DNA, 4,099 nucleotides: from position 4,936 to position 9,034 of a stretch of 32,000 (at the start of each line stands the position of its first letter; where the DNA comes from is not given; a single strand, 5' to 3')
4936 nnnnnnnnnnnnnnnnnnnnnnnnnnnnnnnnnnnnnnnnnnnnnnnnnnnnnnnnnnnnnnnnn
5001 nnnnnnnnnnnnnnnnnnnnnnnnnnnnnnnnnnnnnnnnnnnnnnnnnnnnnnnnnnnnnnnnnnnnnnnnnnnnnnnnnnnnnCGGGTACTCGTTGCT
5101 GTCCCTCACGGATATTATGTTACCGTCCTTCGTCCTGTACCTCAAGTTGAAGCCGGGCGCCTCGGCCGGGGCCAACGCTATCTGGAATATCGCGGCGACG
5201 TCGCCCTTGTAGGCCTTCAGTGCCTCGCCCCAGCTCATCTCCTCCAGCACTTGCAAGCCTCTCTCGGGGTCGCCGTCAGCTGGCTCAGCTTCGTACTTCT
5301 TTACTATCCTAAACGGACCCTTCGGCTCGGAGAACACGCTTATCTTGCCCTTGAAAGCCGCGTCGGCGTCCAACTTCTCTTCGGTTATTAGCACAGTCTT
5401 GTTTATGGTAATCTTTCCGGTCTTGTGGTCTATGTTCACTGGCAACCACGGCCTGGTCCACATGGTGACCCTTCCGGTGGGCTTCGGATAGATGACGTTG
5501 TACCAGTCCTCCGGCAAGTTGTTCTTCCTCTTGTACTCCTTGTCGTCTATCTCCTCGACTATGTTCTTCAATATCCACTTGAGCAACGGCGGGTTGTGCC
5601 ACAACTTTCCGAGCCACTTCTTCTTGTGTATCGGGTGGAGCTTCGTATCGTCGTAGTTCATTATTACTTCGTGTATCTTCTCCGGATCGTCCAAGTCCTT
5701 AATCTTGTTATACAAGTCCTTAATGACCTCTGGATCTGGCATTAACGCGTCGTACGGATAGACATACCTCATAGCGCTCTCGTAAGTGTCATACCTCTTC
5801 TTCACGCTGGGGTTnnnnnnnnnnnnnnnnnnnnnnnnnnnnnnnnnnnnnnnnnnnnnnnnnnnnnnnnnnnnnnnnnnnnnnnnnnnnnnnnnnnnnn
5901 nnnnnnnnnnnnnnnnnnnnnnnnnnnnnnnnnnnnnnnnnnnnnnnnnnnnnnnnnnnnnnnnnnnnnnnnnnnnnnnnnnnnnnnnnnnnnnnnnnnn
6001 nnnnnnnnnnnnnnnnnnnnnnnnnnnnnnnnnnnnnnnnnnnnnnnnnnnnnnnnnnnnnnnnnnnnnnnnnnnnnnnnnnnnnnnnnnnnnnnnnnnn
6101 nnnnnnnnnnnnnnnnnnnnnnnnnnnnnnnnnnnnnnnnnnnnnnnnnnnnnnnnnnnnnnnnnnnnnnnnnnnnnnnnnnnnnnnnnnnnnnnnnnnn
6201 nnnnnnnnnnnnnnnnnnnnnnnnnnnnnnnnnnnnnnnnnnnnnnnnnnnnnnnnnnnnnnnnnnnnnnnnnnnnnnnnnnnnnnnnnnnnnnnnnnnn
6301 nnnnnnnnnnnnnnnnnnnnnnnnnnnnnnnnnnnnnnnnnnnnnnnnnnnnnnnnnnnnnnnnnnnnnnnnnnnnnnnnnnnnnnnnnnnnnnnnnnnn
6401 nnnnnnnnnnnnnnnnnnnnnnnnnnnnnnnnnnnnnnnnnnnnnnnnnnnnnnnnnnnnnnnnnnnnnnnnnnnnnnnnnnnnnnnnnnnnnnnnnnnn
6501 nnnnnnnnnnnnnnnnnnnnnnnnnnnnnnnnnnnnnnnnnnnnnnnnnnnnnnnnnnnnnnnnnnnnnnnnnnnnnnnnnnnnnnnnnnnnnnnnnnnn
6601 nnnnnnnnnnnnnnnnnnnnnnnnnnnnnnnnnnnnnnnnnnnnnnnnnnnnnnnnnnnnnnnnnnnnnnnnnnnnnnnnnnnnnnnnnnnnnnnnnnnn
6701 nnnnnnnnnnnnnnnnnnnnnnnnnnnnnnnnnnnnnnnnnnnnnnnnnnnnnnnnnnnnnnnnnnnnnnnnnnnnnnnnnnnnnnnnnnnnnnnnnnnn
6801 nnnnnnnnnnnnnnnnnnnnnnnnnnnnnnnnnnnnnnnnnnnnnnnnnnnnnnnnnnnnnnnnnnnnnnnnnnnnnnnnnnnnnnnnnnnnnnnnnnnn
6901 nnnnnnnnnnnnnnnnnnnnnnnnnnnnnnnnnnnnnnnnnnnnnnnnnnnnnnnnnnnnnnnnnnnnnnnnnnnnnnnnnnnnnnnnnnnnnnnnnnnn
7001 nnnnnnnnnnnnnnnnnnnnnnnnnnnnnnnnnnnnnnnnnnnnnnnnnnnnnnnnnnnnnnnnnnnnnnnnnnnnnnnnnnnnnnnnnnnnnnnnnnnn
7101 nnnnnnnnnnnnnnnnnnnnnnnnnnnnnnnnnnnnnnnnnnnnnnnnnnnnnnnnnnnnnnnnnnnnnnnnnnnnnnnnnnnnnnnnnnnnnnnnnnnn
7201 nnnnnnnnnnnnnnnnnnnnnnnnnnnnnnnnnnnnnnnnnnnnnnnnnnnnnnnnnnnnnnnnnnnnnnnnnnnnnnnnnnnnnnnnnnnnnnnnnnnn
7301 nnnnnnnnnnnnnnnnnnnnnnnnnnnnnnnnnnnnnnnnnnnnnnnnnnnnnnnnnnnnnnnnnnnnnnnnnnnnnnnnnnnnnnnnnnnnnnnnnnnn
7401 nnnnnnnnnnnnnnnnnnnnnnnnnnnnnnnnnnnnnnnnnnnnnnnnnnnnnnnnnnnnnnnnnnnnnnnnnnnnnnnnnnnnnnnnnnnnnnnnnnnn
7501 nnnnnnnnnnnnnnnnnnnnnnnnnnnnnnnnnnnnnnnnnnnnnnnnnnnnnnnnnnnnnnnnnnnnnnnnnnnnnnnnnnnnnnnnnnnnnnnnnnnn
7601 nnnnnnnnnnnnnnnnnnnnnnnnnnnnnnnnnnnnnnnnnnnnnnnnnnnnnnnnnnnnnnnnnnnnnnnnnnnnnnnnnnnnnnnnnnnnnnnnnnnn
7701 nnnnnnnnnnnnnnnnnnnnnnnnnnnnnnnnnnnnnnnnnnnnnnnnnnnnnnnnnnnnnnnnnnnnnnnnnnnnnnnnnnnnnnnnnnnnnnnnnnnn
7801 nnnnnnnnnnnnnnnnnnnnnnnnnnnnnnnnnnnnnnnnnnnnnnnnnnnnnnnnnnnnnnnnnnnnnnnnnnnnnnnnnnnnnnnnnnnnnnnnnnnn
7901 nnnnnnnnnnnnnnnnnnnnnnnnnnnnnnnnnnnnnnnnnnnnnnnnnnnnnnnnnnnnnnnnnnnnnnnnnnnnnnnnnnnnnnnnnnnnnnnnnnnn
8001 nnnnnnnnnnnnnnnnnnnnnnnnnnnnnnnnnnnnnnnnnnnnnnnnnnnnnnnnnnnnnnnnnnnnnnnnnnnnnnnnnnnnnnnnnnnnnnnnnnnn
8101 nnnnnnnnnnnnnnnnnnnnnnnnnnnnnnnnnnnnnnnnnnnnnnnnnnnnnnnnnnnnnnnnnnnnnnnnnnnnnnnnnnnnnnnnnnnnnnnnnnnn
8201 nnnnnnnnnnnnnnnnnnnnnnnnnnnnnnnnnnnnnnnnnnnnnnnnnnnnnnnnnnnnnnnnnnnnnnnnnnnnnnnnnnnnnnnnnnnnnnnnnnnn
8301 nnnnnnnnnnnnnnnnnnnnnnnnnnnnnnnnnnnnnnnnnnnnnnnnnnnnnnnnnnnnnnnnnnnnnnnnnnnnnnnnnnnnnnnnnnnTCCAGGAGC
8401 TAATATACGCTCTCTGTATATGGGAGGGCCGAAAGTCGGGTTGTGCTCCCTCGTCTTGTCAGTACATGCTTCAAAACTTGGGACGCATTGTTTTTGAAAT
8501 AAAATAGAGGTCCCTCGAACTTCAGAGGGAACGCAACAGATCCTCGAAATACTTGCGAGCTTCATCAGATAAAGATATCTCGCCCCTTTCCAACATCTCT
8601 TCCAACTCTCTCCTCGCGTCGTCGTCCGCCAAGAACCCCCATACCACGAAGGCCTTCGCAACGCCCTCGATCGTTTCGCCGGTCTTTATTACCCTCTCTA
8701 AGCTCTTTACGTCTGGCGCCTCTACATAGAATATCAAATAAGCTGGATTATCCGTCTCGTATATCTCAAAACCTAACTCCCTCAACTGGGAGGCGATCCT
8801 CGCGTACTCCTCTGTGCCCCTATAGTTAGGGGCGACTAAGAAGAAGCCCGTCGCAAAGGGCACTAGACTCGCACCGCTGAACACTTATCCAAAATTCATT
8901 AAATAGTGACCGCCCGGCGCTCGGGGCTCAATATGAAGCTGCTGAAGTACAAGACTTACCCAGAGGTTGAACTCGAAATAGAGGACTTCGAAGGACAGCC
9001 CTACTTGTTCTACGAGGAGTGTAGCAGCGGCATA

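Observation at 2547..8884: Complete bacterial-type periplasmic nitrate reductase module (napD-like, napA, napG, napH) in an archaeal chromosome, with no cytochrome c partner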

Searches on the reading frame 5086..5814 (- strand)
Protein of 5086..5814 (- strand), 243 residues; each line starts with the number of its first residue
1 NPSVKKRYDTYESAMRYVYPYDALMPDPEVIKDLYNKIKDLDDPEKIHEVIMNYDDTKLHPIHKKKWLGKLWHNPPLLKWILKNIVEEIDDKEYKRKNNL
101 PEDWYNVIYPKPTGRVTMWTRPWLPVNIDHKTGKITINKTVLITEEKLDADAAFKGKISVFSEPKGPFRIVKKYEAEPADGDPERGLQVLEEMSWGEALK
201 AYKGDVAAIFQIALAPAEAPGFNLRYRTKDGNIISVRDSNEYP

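Call 84: predict_structure(alignment_id=A5)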
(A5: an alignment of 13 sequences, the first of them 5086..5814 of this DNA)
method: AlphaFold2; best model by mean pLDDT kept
length: 243 residues; sequences in the alignment: 13
mean_pLDDT: 79.4   pTM: 0.48
mean pLDDT of the five models: 79.4, 78.9, 74.5, 72.5, 72.2
residues with pLDDT >= 90: 74; 70-90: 118; 50-70: 33; < 50: 18
segments of 3 or more residues with pLDDT < 50: 1-4, 110-121
pLDDT, mean of each block of 10 residues (from residue 1): 52 59 83 95 94 91 80 82 85 82 68 35 76 89 86 69 72 93 92 87 92 71 90 87 66
secondary structure, 60 per line:
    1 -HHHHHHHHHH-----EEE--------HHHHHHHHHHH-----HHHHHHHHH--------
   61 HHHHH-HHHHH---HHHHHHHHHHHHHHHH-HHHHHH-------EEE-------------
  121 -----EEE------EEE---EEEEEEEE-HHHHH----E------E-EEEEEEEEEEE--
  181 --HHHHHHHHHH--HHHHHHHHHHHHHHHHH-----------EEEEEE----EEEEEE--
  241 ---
elements in order: H2-11 E17-19 H28-38 H44-52 H61-65 H67-71 H75-90 H92-97 E105-107 E126-128 E135-137 E141-148 H150-154 E168-178 H183-192 H195-211 E223-228 E233-238

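Call 86: fold_search(model_id=the predicted structure, library=pdb)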
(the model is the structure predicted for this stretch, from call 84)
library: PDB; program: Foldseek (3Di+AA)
matches with E <= 10: 126; with E <= 0.001: 0
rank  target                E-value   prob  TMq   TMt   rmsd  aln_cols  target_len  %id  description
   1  8vii_A                1.1e+00  0.02  0.12  0.08  17.0       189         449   14  EgtB-IV from Crocosphaera subtropica, an ergothioneine-biosynthetic type IV sulfoxide synthase in complex with cystein (released 2024-08-07)
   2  9cpa_b                1.4e+00  0.04  0.09  0.15  16.1       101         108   13  Structure of a Mammalian DHX29-bound 43S Pre-initiation Complex (released 2025-07-23)
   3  8ysx_I                1.5e+00  0.02  0.11  0.11  17.2       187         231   10  canine immunoproteasome 20S subunit in complex with compound 2 (released 2024-07-31)
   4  8ryz                  1.7e+00  0.04  0.13  0.09  15.6       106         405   14  Structures of selenoneine synthase SenA from Variovorax paradoxus (released 2024-09-11)
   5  8vik_A                1.7e+00  0.02  0.11  0.07  16.4       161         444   15  EgtB-IV from Crocosphaera subtropica, a type IV sulfoxide synthase involved in ergothioneine biosynthesis (released 2024-08-07)
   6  8vil_A                1.7e+00  0.01  0.12  0.08  17.9       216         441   15  EgtB-IV from Crocosphaera subtropica, an ergothioneine-biosynthetic type IV sulfoxide synthase in complex with N,N-dim (released 2024-08-07)
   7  8a98_Sb               1.8e+00  0.06  0.07  0.14  13.7        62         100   16  CRYO-EM STRUCTURE OF LEISHMANIA MAJOR 80S RIBOSOME : snoRNA MUTANT (released 2023-10-11)
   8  8khq_C                1.8e+00  0.02  0.15  0.08  16.1       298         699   12  Bifunctional sulfoxide synthase OvoA_Th2 in complex with histidine and cysteine (released 2023-12-06)
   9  5hgq_A                2.0e+00  0.02  0.11  0.07  21.5       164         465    9  Loa loa Lysyl-tRNA synthetase in complex with Cladosporin. (released 2016-10-26)
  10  5xyi_a                2.3e+00  0.04  0.08  0.15  11.8        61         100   15  Small subunit of Trichomonas vaginalis ribosome (released 2017-08-30)
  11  1y4j_B                2.3e+00  0.04  0.11  0.10   7.1        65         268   14  Crystal structure of the paralogue of the human formylglycine generating enzyme (released 2005-02-08)
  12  4uhp_B                2.4e+00  0.06  0.13  0.26   8.2        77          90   22  Crystal structure of the pyocin AP41 DNase-Immunity complex (released 2015-08-05)
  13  7spq                  2.6e+00  0.02  0.09  0.08  10.0        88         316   14  Crystal structure of Burkholderia glumae toxoflavin biosynthesis protein ToxD (released 2023-05-10)
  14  8u41_B                2.9e+00  0.02  0.18  0.13  13.4       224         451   12  OvsA from Halomonas utahensis, an ovoselenol-biosynthetic selenoxide synthase in complex with histidine (released 2024-07-17)
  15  8xp4_B                2.9e+00  0.01  0.11  0.06  24.4       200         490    9  Crystal Structure of human lysyl-tRNA synthetase with acetyllysine (released 2025-01-22)
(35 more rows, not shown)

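Call 105: search_protein_representatives(protein=window:5086-5814:-)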
Query: 243 residues. Proteins with E-value up to 0.001 (for the whole library): 2; up to 1e-10: 1; up to 1e-30: 1. The best 2 are listed.
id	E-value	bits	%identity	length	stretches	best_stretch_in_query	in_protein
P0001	4.5e-131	452.4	79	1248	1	1-243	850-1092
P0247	9.4e-04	35.2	31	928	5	168-234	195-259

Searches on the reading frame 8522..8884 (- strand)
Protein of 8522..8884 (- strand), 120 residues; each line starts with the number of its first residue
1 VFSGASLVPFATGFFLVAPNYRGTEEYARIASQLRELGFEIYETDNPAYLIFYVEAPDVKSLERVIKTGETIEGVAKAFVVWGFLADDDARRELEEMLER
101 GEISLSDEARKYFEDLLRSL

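Call 3: search_protein_families(library=pfam, proteins=[window:8522-8884:-], max_evalue=0.01)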
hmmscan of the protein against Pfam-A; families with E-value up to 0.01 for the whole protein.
window:8522-8884:- (120 aa): 1 family
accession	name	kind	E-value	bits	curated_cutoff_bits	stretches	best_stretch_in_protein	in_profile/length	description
PF03927.19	NapD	-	0.0054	17.2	28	1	25-81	13-70/76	NapD protein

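Call 4: search_protein_families(library=ncbifam, proteins=[window:8522-8884:-], max_evalue=0.01)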
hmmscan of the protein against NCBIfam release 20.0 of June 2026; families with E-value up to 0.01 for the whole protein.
window:8522-8884:- (120 aa): 0 families

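Call 64: search_protein_families(library=pfam, alignment_id=A2, max_evalue=0.1)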
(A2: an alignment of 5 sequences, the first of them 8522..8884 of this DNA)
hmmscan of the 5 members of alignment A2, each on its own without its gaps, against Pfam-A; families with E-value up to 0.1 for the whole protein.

A. member 1, window:8522-8884:- (120 aa): 2 families
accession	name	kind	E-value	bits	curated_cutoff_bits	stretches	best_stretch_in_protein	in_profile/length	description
PF03927.19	NapD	-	0.0054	17.2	28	1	25-81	13-70/76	NapD protein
PF08823.16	PG_binding_2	-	0.087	13.5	21.1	0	63-96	9-41/74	Putative peptidoglycan binding domain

B. families by the number of members that match (of 5 scanned): 7 families
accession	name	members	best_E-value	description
PF03927.19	NapD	5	0.002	NapD protein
PF13552.11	DUF4127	1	0.055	Protein of unknown function (DUF4127)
PF22776.1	K_trans_C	1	0.062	K+ potassium transporter C-terminal domain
PF02609.21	Exonuc_VII_S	1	0.073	Exonuclease VII small subunit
PF08823.16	PG_binding_2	1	0.087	Putative peptidoglycan binding domain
PF20335.4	DUF6630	1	0.087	Domain of unknown function (DUF6630)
PF22470.1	Histone_HNS_N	1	0.092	H-NS histone-like proteins, N-terminal domain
